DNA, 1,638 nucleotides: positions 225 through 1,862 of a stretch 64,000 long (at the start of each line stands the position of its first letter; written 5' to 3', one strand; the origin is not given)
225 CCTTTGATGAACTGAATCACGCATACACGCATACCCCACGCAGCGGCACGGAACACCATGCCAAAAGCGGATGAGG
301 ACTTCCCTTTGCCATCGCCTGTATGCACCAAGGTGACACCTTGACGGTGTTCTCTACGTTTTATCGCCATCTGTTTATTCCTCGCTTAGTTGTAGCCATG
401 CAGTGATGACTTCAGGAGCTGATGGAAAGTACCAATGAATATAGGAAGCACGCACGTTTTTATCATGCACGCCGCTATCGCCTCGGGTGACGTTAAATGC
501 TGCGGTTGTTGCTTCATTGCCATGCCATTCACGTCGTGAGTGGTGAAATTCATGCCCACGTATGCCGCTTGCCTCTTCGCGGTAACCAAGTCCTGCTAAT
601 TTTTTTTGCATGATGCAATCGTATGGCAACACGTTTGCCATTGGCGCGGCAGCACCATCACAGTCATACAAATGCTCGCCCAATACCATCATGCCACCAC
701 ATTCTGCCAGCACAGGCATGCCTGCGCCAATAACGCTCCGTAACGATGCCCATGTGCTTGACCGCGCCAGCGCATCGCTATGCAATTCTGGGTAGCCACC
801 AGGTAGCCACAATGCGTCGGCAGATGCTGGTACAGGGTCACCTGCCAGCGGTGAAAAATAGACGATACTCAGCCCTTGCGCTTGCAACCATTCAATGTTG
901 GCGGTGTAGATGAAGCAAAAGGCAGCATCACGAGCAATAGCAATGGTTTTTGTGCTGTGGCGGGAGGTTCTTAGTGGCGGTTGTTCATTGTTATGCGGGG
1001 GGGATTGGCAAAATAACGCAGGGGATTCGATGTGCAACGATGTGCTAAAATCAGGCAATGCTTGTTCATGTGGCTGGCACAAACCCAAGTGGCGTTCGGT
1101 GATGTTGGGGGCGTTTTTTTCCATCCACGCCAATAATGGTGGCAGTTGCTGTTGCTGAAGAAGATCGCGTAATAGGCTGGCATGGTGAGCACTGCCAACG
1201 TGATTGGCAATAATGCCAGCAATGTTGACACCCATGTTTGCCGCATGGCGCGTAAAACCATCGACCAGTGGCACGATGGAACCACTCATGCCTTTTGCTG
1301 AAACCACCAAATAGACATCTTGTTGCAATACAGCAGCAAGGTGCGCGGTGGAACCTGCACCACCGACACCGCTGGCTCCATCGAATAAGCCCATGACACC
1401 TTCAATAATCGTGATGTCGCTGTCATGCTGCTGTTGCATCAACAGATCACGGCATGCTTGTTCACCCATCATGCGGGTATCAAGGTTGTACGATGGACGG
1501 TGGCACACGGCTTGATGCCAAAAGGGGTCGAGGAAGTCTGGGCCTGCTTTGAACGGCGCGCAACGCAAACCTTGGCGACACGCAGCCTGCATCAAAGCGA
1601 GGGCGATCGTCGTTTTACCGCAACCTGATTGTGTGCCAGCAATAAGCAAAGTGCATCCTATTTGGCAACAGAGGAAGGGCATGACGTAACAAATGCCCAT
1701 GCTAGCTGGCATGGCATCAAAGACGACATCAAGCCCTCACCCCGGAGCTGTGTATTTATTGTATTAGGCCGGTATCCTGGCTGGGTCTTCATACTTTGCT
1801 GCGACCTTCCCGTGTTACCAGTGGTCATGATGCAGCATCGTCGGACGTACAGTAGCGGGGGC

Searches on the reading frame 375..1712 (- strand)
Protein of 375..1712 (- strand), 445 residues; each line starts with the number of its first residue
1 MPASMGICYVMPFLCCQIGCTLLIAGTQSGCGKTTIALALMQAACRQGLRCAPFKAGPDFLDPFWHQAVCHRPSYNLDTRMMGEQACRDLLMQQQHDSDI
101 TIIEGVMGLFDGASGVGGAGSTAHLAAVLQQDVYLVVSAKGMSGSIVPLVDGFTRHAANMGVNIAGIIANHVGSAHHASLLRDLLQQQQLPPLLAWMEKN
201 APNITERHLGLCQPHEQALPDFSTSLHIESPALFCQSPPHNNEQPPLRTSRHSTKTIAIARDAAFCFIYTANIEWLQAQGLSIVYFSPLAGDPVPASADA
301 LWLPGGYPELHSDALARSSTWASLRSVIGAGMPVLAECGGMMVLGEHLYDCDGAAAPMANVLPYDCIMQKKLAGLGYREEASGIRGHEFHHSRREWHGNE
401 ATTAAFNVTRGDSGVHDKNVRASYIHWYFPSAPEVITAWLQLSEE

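Call 41: search_protein_families(library=pfam, proteins=[window:375-1712:-], max_evalue=0.00001)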
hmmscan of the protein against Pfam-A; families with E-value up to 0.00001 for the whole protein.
window:375-1712:- (445 aa): 3 families
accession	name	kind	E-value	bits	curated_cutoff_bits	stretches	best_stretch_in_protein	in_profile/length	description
PF07685.20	GATase_3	-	6.1e-35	121.1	27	1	256-431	1-193/196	CobB/CobQ-like glutamine amidotransferase domain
PF01656.29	CbiA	-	1.9e-14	54.1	25.4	1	23-189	2-100/125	CobQ/CobB/MinD/ParA nucleotide binding domain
PF13500.12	AAA_26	-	1.6e-07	31.8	27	0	21-51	2-32/198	AAA domain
